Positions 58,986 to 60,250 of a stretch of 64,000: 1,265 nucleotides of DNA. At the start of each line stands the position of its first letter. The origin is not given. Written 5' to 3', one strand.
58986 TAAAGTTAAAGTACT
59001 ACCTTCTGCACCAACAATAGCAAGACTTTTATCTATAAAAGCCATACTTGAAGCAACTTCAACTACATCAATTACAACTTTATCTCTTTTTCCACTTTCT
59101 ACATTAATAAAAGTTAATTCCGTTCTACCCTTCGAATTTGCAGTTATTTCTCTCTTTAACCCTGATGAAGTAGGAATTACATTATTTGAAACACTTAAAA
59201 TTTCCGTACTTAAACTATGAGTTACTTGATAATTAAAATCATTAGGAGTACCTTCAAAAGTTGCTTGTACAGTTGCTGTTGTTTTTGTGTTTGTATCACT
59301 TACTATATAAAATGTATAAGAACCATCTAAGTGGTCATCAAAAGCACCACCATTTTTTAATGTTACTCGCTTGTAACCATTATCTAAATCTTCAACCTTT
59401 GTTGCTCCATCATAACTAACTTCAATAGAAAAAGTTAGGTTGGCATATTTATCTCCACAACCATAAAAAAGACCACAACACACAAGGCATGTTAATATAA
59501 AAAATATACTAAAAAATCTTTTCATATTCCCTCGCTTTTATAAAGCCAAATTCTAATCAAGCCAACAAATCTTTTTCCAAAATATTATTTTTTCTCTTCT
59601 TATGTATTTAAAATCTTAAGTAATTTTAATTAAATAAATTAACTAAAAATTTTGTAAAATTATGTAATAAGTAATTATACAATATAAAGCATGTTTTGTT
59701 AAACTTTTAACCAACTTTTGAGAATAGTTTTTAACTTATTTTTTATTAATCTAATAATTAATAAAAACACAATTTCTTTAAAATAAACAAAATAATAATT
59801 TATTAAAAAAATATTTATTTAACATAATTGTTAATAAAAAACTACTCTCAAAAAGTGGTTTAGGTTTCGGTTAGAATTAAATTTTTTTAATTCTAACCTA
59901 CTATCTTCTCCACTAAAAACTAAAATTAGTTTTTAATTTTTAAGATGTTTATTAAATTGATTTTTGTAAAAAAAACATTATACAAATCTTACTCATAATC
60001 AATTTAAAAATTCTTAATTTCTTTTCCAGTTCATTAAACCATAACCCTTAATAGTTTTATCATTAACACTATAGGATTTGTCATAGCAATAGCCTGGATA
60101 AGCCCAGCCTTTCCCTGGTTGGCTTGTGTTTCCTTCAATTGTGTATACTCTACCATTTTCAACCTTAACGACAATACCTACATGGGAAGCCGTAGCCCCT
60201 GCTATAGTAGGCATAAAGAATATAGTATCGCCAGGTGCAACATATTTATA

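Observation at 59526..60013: Densely structured 488-nt spacer between the two giant ORFs: perfect 13-4-13 palindrome, 24-nt inverted repeats and a repeated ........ half-site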

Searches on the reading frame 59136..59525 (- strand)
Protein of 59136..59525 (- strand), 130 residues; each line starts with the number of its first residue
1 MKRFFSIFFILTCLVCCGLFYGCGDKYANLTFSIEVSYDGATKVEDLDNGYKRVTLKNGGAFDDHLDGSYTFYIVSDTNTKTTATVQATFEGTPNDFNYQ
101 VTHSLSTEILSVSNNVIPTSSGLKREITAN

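Call 71: find_homologous_proteins(query=window:59136-59525:-, max_evalue=0.001)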
Query window:59136-59525:-: 2 candidates shared short words with the query, none scored E <= 0.001.

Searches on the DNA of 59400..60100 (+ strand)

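Call 41: search_rna_families(source=window, start=59400, end=60100, threshold=evalue, max_evalue=10)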
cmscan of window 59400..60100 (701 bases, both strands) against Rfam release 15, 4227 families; matches with E-value up to 10: 4.
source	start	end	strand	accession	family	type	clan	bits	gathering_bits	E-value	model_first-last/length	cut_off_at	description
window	59862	59902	-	RF02351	psRNA14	Gene; sRNA;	-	17.6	60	4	1-84/84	no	Proteobacteria sRNA psRNA14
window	59834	59904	+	RF02351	psRNA14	Gene; sRNA;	-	17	60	5.5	1-84/84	no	Proteobacteria sRNA psRNA14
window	59436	59462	-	RF01626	ceN30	Gene; snRNA; snoRNA; CD-box;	-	15.8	65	2.7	1-73/73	no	Caenorhabditis snoRNA ceN30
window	59854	59915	+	RF00019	Y_RNA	Gene;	-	14.9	38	4.8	16-76/96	no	Y RNA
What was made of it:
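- Tried and rejected: At a permissive threshold over the spacer it gave only matches with E-values of 2.7 to 5.5 (call 41).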

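Call 86: search_dna_similar(query=window:59690-59940:+, collection=plasmids, mode=distant, max_evalue=0.01, max_rows=10)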
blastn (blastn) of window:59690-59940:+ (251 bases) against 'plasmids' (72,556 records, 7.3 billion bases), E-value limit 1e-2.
No match.

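Call 87: search_dna_similar(query=window:59690-59940:+, collection=phages, mode=distant, max_evalue=0.01, max_rows=10)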
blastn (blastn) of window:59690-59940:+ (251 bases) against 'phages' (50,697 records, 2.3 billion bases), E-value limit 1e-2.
No match.
